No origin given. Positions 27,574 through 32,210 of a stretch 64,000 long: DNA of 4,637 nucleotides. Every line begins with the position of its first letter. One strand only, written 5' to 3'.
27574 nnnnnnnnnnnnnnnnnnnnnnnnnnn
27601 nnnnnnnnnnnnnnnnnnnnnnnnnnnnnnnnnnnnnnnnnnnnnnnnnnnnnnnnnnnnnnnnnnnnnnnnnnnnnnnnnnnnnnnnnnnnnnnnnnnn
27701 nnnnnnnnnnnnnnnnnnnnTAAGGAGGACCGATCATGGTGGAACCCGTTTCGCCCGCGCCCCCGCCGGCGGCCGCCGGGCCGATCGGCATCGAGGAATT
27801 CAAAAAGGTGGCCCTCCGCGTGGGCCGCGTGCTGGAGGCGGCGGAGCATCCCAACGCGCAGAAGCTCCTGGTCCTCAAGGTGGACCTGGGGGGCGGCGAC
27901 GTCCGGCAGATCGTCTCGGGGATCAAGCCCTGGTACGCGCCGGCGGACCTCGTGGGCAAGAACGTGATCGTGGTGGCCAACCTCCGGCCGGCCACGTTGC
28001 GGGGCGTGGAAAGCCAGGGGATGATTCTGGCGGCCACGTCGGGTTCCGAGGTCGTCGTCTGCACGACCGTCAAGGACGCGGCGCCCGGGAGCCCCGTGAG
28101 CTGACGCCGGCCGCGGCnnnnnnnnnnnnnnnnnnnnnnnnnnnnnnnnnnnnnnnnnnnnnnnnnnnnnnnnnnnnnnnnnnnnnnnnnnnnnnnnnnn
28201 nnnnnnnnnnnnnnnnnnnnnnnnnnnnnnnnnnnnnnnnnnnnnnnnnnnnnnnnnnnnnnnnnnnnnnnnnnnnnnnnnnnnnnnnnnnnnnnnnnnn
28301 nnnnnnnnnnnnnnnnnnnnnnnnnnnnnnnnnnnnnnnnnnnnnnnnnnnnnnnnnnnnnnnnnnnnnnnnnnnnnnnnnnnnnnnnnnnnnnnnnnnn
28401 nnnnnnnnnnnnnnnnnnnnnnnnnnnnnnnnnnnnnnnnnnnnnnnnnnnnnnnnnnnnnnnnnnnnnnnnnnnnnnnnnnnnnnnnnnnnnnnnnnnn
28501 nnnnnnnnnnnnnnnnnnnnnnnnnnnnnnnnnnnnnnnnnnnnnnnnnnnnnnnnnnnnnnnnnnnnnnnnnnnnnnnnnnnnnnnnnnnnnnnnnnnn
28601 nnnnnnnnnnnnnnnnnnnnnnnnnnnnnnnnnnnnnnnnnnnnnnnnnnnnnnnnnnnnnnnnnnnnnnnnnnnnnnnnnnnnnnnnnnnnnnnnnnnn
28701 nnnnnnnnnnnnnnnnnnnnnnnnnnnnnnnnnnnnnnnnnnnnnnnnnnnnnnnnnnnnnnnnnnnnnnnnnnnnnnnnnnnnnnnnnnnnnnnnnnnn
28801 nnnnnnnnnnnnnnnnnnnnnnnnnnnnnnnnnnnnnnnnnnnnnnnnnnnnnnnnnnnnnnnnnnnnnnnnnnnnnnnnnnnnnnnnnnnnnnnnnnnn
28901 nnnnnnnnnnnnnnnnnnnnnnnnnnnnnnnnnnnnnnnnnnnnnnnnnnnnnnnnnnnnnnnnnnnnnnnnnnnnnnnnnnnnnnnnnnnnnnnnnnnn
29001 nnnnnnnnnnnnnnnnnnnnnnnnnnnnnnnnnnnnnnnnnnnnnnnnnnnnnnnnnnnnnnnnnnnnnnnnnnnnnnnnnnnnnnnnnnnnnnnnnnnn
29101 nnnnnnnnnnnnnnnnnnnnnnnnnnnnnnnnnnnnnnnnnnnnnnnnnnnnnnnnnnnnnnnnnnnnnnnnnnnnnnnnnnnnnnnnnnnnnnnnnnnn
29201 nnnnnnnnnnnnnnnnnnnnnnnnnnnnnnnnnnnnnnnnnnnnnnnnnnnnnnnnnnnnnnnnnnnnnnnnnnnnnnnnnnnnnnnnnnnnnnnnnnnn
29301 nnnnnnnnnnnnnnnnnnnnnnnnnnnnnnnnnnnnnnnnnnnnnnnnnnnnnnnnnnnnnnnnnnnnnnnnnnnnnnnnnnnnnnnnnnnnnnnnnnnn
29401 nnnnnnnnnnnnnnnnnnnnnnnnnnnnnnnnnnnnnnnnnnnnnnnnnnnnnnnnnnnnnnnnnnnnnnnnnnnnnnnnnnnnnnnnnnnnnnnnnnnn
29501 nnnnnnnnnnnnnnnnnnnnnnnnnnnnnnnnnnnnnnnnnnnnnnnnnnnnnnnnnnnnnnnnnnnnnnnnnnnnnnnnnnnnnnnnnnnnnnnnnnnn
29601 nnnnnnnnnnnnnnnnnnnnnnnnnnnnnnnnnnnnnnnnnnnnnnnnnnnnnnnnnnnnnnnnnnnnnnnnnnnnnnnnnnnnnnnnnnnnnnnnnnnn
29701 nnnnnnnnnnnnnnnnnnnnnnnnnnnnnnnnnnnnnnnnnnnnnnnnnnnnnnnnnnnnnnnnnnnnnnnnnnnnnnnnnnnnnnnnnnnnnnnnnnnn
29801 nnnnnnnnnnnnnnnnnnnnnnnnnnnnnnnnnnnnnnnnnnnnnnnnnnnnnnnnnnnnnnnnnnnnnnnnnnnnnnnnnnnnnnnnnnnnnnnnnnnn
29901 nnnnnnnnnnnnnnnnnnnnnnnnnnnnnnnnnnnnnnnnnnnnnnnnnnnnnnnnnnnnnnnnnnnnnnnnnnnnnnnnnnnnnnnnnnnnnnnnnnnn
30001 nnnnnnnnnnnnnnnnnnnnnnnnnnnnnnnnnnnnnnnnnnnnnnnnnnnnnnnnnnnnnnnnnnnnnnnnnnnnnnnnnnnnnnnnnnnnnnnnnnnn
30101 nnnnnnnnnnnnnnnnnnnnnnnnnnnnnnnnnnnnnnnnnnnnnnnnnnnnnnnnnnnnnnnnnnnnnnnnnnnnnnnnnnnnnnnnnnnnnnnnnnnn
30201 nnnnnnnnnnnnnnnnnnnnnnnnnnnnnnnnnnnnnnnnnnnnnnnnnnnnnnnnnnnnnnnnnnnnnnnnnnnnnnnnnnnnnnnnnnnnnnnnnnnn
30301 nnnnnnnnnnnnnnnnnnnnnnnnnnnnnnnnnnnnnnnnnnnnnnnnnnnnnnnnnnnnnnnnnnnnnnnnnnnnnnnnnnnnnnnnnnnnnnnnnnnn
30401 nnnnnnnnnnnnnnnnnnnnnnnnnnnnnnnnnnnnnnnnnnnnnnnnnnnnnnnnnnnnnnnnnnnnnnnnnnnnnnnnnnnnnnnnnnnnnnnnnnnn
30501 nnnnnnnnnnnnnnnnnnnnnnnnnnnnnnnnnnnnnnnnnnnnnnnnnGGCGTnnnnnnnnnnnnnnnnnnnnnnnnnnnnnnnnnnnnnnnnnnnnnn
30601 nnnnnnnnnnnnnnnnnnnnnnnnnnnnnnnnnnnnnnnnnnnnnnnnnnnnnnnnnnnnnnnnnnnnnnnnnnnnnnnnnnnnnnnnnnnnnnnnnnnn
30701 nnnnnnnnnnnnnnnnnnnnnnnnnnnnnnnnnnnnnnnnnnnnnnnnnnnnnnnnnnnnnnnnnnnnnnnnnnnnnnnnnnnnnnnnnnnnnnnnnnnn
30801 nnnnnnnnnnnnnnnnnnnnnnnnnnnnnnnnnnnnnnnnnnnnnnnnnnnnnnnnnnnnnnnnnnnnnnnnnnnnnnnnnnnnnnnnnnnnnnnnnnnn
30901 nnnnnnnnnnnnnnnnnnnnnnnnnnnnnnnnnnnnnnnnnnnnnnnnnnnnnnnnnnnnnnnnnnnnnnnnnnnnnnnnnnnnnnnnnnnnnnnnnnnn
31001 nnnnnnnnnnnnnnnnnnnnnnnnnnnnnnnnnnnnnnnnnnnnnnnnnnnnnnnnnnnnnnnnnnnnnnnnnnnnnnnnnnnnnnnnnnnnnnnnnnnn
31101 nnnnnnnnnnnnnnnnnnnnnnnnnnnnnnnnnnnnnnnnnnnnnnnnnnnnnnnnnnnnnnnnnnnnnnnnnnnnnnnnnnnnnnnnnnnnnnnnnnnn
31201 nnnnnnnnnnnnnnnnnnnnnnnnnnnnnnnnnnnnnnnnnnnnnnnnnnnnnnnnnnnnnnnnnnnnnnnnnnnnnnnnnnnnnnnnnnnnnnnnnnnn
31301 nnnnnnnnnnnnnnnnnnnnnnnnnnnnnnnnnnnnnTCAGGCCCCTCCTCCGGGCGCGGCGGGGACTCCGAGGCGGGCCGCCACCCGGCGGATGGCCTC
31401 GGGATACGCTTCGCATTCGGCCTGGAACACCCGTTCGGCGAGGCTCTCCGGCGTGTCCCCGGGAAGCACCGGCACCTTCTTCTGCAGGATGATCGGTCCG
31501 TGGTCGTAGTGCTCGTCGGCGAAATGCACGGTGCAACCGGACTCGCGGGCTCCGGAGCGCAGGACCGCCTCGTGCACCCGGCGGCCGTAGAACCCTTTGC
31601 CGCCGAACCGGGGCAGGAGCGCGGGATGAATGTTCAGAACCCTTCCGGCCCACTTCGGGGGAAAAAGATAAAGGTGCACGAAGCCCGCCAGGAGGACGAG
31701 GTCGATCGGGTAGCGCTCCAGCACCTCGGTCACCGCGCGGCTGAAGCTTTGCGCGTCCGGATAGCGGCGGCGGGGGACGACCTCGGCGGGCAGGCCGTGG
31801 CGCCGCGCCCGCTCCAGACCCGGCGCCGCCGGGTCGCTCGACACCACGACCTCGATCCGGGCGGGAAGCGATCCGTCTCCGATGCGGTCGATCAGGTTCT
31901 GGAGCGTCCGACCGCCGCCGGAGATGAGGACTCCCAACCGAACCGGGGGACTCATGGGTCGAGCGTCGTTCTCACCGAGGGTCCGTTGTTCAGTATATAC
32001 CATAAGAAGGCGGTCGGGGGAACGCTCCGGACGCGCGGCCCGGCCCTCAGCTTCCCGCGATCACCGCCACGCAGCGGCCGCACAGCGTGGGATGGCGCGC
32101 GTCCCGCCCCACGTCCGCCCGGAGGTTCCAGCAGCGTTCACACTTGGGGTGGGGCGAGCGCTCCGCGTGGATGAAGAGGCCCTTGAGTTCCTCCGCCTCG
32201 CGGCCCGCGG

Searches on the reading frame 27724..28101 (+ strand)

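Call 19: search_protein_families(library=pfam, proteins=[window:27724-28101:+], max_evalue=0.0001)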
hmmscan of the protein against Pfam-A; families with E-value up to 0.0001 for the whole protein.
window:27724-28101:+ (126 aa): 1 family
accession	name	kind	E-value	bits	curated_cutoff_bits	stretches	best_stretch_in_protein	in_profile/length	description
PF01588.26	tRNA_bind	-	2.6e-32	111.2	27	1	31-123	1-95/96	Putative tRNA binding domain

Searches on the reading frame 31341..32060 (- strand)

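Call 19: search_protein_families(library=pfam, proteins=[window:31341-32060:-], max_evalue=0.0001)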
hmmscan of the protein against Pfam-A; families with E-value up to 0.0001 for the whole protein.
window:31341-32060:- (240 aa): 1 family
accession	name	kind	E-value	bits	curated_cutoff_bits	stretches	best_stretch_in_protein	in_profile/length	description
PF00551.24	Formyl_trans_N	-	5e-43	147.4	26.1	1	41-223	2-181/181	Formyl transferase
